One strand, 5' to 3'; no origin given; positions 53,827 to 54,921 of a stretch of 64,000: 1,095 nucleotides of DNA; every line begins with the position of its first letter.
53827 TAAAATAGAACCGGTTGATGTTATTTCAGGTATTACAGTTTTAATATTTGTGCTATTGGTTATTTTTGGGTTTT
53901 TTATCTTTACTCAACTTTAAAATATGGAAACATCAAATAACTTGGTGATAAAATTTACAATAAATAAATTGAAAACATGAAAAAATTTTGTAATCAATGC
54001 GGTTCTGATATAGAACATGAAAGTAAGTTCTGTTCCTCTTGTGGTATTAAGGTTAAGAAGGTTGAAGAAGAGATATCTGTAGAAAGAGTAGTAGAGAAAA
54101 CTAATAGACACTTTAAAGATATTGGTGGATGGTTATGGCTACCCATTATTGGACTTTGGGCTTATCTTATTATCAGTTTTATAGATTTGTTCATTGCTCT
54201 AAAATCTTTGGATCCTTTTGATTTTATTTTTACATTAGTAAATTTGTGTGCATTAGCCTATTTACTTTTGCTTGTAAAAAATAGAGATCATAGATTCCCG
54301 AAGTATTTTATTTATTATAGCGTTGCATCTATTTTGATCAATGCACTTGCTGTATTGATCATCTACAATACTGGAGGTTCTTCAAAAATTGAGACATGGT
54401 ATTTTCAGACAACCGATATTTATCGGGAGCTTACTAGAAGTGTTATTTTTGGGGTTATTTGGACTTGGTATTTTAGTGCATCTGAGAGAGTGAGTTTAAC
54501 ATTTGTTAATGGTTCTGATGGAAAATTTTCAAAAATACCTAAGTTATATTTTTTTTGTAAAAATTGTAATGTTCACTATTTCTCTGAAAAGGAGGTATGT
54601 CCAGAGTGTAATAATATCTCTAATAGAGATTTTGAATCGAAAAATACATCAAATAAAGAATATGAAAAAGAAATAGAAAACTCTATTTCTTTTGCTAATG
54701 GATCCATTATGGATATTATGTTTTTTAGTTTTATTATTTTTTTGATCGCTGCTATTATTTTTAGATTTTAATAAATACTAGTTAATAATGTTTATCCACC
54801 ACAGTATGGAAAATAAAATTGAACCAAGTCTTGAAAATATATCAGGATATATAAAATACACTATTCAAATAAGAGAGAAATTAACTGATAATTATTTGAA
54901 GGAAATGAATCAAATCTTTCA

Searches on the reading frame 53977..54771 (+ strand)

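Call 58: search_protein_families(library=pfam, proteins=[window:53977-54771:+], max_evalue=0.001)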
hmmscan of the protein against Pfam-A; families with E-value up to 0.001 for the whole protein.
window:53977-54771:+ (264 aa): 5 families
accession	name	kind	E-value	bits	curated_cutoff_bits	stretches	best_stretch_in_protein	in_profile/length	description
PF10754.15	DUF2569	-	1.4e-11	45.5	26.5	1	82-177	56-143/143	Protein of unknown function (DUF2569)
PF12773.13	DZR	-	6e-07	30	27.3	1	5-27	1-23/45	Double zinc ribbon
PF17032.10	Zn_ribbon_15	-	6e-05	24.2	28.9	0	3-23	53-73/73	zinc-ribbon family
PF13240.11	Zn_Ribbon_1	-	0.0001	22.4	25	1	4-24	1-21/23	zinc-ribbon domain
PF18912.6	DZR_2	-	0.00087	19.5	27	0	3-27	22-47/56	Double zinc ribbon domain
